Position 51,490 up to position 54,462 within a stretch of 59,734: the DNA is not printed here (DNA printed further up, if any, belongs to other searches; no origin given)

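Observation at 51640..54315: Essential leuS carries at least six short repeat elements in frame, four of them heptanucleotide tandem tracts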

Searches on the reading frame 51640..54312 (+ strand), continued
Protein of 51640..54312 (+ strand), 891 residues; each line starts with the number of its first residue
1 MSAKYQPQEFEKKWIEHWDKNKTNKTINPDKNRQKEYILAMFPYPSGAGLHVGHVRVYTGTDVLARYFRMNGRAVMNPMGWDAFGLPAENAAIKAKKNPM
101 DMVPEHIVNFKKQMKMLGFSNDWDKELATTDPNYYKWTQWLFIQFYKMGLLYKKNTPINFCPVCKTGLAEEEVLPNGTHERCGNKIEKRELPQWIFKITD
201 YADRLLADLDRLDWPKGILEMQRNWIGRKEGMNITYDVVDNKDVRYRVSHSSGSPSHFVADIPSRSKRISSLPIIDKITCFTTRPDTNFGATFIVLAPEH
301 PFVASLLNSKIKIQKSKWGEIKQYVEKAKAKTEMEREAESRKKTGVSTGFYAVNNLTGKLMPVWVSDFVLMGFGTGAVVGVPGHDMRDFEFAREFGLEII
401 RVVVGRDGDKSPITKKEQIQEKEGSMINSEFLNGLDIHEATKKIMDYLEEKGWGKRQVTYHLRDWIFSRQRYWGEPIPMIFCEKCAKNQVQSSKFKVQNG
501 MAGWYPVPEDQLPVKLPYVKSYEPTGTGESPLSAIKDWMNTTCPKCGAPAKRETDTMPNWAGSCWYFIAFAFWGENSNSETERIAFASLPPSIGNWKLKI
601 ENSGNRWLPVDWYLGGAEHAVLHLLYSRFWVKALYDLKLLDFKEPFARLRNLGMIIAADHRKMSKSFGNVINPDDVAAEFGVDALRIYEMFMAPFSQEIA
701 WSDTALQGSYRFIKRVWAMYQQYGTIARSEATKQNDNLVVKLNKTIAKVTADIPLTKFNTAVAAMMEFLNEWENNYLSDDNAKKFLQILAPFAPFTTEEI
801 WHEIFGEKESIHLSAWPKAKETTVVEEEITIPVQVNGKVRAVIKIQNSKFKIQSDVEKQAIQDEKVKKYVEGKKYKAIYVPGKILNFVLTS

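Call 19: find_encoding_contigs(protein=P0002, flank=10000, max_places=3)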
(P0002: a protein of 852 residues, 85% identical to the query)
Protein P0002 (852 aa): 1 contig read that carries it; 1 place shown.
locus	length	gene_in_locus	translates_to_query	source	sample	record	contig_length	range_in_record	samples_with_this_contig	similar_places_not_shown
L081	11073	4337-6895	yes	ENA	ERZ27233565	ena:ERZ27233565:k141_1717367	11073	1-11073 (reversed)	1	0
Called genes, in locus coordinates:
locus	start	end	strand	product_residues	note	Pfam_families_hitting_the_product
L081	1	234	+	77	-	?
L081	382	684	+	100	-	PF00076:RRM_1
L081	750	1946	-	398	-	PF01702:TGT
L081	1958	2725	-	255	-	PF02540:NAD_synthase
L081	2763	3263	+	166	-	PF01467:CTP_transf_like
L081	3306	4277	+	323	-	PF01467:CTP_transf_like, PF04019:DUF359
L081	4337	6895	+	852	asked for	PF00133:tRNA-synt_1, PF01406:tRNA-synt_1e (faint), PF09334:tRNA-synt_1g, PF13603:tRNA-synt_1_2, PF00133:tRNA-synt_1, PF08264:Anticodon_1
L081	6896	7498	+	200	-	-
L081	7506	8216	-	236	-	-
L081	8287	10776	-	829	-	PF01551:Peptidase_M23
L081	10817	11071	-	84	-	?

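Call 47: predict_structure(alignment_id=A1)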
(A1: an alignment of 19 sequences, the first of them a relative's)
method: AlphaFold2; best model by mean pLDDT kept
length: 891 residues; sequences in the alignment: 19
mean_pLDDT: 54.2   pTM: 0.38
mean pLDDT of the five models: 54.2, 54.2, 52.6, 52.6, 46.2
residues with pLDDT >= 90: 0; 70-90: 242; 50-70: 199; < 50: 450
segments of 3 or more residues with pLDDT < 50: 1-152, 166-175, 192-228, 245-268, 372-374, 459-476, 490-501, 509-532, 554-633, 643-685, 687-709, 822-826
pLDDT, mean of each block of 10 residues (from residue 1): 29 33 37 42 32 34 42 37 34 44 47 40 38 37 43 50 50 46 60 44 39 42 44 82 47 36 41 78 66 81 80 80 80 56 72 79 77 60 68 77 67 70 62 72 78 68 34 41 62 41 49 42 38 62 74 45 35 38 34 33 30 31 37 50 40 31 31 40 48 38 43 62 54 73 81 58 70 76 77 52 62 65 52 74 74 84 85 82 78 56
secondary structure, 60 per line:
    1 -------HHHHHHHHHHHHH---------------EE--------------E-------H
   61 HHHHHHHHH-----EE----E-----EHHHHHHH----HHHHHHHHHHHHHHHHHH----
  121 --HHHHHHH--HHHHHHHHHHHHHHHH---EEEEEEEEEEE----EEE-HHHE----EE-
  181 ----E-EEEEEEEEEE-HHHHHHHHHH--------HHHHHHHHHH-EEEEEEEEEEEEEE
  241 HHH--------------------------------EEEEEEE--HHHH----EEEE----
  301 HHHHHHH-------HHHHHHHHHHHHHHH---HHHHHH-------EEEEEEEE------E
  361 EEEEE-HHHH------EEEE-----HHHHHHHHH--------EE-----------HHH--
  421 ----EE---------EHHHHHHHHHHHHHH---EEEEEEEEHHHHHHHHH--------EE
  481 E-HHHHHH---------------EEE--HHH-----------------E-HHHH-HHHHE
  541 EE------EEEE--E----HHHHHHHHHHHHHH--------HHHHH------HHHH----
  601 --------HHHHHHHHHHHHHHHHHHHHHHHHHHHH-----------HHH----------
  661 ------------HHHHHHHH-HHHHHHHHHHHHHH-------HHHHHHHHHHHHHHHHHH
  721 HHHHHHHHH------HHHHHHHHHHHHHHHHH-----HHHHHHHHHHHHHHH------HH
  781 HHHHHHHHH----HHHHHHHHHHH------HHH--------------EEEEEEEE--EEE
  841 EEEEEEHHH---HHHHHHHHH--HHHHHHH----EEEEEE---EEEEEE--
elements in order (helices of 4 or more, strands of 3 or more residues): H8-20 H60-69 H88-94 H99-116 H123-129 H132-147 E151-161 E166-168 E187-196 H198-207 H216-225 E227-240 E276-282 H285-288 E293-296 H301-307 H315-329 H333-338 E346-353 E360-365 H367-370 E377-380 H386-394 H437-450 E454-461 H462-470 E479-481 H483-488 E504-506 H531-534 H536-539 E540-542 E549-552 H560-573 H582-586 H593-596 H609-636 H673-680 H682-695 H703-729 H736-752 H758-772 H779-789 H794-804 E828-835 E838-846 H853-861 H864-870 E875-880 E884-889
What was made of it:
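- Tried and rejected: First AlphaFold run with a 19-sequence MSA gave pLDDT 54 and was discarded (call 47).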

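Call 64: find_encoding_contigs(protein=P0001, flank=3000, max_places=4)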
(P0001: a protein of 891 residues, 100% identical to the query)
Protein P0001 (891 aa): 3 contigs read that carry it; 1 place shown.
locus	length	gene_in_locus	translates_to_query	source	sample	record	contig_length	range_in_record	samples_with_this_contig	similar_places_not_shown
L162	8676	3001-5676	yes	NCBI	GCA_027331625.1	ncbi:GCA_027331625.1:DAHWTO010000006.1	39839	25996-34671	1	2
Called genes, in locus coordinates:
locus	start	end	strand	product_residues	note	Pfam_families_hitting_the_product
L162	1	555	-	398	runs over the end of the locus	PF01702:TGT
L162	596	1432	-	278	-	PF02540:NAD_synthase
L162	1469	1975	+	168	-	PF01467:CTP_transf_like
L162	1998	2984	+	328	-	PF01467:CTP_transf_like, PF04019:DUF359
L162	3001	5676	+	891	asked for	PF00133:tRNA-synt_1, PF01406:tRNA-synt_1e (faint), PF09334:tRNA-synt_1g, PF13603:tRNA-synt_1_2, PF00133:tRNA-synt_1, PF08264:Anticodon_1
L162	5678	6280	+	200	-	-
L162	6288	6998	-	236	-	-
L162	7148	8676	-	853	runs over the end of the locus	PF01551:Peptidase_M23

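Call 65: find_encoding_contigs(protein=P0003, flank=10000, max_places=2)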
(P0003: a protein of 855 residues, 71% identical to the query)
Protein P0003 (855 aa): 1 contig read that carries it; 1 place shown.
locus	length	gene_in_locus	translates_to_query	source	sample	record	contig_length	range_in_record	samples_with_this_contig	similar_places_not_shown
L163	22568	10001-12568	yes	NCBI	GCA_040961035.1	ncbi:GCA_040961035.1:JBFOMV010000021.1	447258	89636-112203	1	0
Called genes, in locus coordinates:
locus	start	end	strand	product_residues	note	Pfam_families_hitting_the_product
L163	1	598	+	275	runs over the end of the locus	PF13714:PEP_mutase, PF00463:ICL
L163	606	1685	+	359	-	PF00579:tRNA-synt_1b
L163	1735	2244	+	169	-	-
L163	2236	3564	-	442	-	-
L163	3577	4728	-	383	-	PF00390:malic, PF03949:Malic_M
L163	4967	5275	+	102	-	PF00076:RRM_1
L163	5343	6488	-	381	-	PF01702:TGT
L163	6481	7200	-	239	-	PF02540:NAD_synthase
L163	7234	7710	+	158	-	PF01467:CTP_transf_like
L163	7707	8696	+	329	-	PF01467:CTP_transf_like, PF04019:DUF359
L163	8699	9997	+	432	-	PF05977:MFS_3, PF07690:MFS_1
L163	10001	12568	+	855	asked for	PF00133:tRNA-synt_1, PF01406:tRNA-synt_1e (faint), PF09334:tRNA-synt_1g, PF13603:tRNA-synt_1_2, PF00133:tRNA-synt_1, PF08264:Anticodon_1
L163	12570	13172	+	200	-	-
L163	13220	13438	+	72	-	-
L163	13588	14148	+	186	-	-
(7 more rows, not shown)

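Call 69: predict_structure(alignment_id=A2)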
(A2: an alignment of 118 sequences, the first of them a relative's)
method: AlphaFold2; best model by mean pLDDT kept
length: 891 residues; sequences in the alignment: 118
mean_pLDDT: 87.1   pTM: 0.82
mean pLDDT of the five models: 87.1, 85.9, 84.9, 84.4, 83.4
residues with pLDDT >= 90: 515; 70-90: 282; 50-70: 79; < 50: 15
segments of 3 or more residues with pLDDT < 50: 248-261
pLDDT, mean of each block of 10 residues (from residue 1): 80 95 92 94 64 87 97 92 68 78 83 91 84 89 94 88 82 81 86 91 95 90 90 96 58 42 65 93 95 96 94 92 90 71 89 94 93 89 95 95 95 94 94 96 96 93 78 81 90 64 93 88 78 91 96 84 85 67 74 92 89 79 88 96 93 82 75 89 95 85 89 95 72 83 95 96 96 89 97 98 96 94 62 94 84 91 94 94 93 80
secondary structure, 60 per line:
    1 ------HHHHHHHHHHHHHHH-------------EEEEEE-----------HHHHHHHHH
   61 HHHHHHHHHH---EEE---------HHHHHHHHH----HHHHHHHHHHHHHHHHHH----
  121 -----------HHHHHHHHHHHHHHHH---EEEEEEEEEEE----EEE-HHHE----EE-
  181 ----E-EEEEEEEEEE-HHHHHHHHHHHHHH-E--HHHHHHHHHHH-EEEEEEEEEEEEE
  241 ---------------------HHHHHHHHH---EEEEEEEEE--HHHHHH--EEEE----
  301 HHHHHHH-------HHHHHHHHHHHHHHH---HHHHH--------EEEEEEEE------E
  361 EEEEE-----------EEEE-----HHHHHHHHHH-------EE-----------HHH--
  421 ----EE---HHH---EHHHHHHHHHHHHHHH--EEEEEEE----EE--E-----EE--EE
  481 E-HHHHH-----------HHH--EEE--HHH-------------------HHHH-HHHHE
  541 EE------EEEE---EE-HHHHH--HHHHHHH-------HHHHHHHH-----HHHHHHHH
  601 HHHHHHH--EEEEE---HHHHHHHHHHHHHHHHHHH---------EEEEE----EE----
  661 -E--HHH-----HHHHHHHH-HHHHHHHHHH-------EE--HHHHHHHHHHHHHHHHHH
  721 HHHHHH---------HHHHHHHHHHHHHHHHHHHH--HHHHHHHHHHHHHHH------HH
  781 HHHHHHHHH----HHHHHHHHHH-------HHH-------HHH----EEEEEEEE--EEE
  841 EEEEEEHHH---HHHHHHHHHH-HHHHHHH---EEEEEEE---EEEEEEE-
elements in order (helices of 4 or more, strands of 3 or more residues): H7-21 E35-40 H52-70 E74-76 H86-94 H99-116 H132-147 E151-161 E166-168 E187-196 H198-211 H216-226 E228-240 H262-270 E274-282 H285-290 E293-296 H301-307 H315-329 H333-337 E346-353 E360-365 E377-380 H386-395 H437-451 E454-460 E479-481 H483-487 E504-506 H531-534 H536-539 E540-542 E549-552 H559-563 H566-572 H580-587 H593-607 E610-614 H618-636 E646-650 H673-680 H682-691 H703-726 H736-755 H758-772 H779-789 H794-803 E828-835 E838-846 H853-862 H864-870 E874-880 E884-890
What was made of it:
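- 53095..53145 (+): 51-nt segment encoding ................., inserted after the CxxC of the Zn module. Its core, 53104-53136, is heptamer tract 2 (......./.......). Predicted coil, pLDDT about 64 (call 69).
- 53415..53447 (+): Heptamer tract 3 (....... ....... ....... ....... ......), encoding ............, residues 592-603. Predicted as part of helix 593-607, pLDDT about 90 (call 69).
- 54165..54202 (+): Heptamer tract 4 (perfect AAAATTC x4.4 at 54169-54199), encoding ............, residues 843-855, in the C-terminal tRNA-binding domain. End of strand 838-846 plus a turn, pLDDT 84-91 (call 69).
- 52371..52463 (+): Variable loop insertion (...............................) at the catalytic-core/editing-domain junction. 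It is not repeat-like. Residues 248-261 within it are the only segment of three or more residues with pLDDT below 50 (call 69).
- Tried and rejected: A 118-sequence MSA was used instead (call 69).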

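Call 74: fold_search(model_id=the predicted structure, library=pdb)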
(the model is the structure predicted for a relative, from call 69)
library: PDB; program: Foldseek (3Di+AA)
matches with E <= 10: 402; with E <= 0.001: 221
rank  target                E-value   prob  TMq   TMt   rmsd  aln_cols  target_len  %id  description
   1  5omw_A                5.9e-75  1.00  0.82  0.85   4.2       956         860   36  Mutant T252A of E. coli leucyl-tRNA synthetase, tRNA(leu) and leucyl-adenylate analogue in the aminoacylation conforma (released 2017-11-15)
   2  2bte_A                3.5e-74  1.00  0.80  0.82   5.0       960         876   39  Thermus thermophilus Leucyl-tRNA synthetase complexed with a tRNAleu transcript in the post-editing conformation and a (released 2005-09-15)
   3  3zgz_D                1.9e-73  1.00  0.82  0.84   4.3       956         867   36  Ternary complex of E. coli leucyl-tRNA synthetase, tRNA(leu) and toxic moiety from agrocin 84 (TM84) in aminoacylation (released 2013-01-30)
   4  5on2_A                3.3e-73  1.00  0.82  0.85   4.3       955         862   36  Quaternary complex of mutant T252A of E. coli leucyl-tRNA synthetase with tRNA(leu), leucyl-adenylate analogue, and po (released 2017-11-15)
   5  7nu3                  5.6e-73  1.00  0.76  0.80   7.2       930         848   37  Crystal Structure of Neisseria gonorrhoeae LeuRS E169G mutant in Complex with ATP and L-leucinol (released 2022-08-31)
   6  4aq7_A                1.6e-72  1.00  0.83  0.85   4.2       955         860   36  Ternary complex of E. coli leucyl-tRNA synthetase, tRNA(leu) and leucyl-adenylate analogue in the aminoacylation confo (released 2012-06-13)
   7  7nu7                  4.8e-72  1.00  0.76  0.80   7.3       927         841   37  Crystal Structure of Neisseria gonorrhoeae LeuRS in Complex with ATP in Conformation 2 (released 2022-08-31)
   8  6q89                  6.5e-72  1.00  0.76  0.79   7.3       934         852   36  Neisseria gonorrhoeae Leucyl-tRNA Synthetase in Complex with the Intermediate Analog 5'-O-(N-(L-Leucyl)-Sulfamoyl)Adenos (released 2019-04-17)
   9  5on3_D                6.9e-72  1.00  0.81  0.85   4.4       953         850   36  Quaternary complex of mutant T252A of E. coli leucyl-tRNA synthetase with tRNA(leu), leucyl-adenylate analogue, and po (released 2017-11-15)
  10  7nu8                  1.6e-71  1.00  0.76  0.78   7.5       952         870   36  Crystal Structure of Neisseria gonorrhoeae LeuRS in Complex with the Reaction Intermediate Leu-AMP (released 2022-08-31)
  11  7yp8                  1.8e-71  1.00  0.76  0.78   7.4       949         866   36  Neisseria gonorrhoeae Leucyl-tRNA Synthetase in Complex with Leucyl-sulfamoyl 3-deazaadenosine (released 2024-02-07)
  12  7nu2                  2.1e-71  1.00  0.76  0.77   7.2       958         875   36  Crystal Structure of Neisseria gonorrhoeae LeuRS E169G mutant in Complex with the Reaction Intermediate Leu-AMP (released 2022-08-31)
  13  7nu6                  6.5e-71  1.00  0.76  0.80   7.3       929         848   37  Crystal Structure of Neisseria gonorrhoeae LeuRS in Complex with ATP in Conformation 1 (released 2022-08-31)
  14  1h3n                  8.9e-71  1.00  0.70  0.76   5.8       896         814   39  Leucyl-tRNA synthetase from Thermus thermophilus complexed with a sulphamoyl analogue of leucyl-adenylate (released 2002-09-27)
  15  3zjt_A                2.1e-70  1.00  0.77  0.83   4.8       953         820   35  Ternary complex of E.coli leucyl-tRNA synthetase, tRNA(Leu)574 and the benzoxaborole AN3017 in the editing conformatio (released 2013-04-17)
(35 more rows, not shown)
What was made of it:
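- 51640..54315 (+): leuS coding sequence (891 aa from the ATG at 51640), bacterial-type leucyl-tRNA synthetase lacking the leucine-specific domain. AF2 model pLDDT 87 with Foldseek TM 0.82-0.85 to 5omw/4aq7/2bte (calls 69, 74).
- On Bacterial class Ia leucyl-tRNA synthetase: Foldseek TM 0.82-0.85 to E. coli and Tth LeuRS (call 74).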
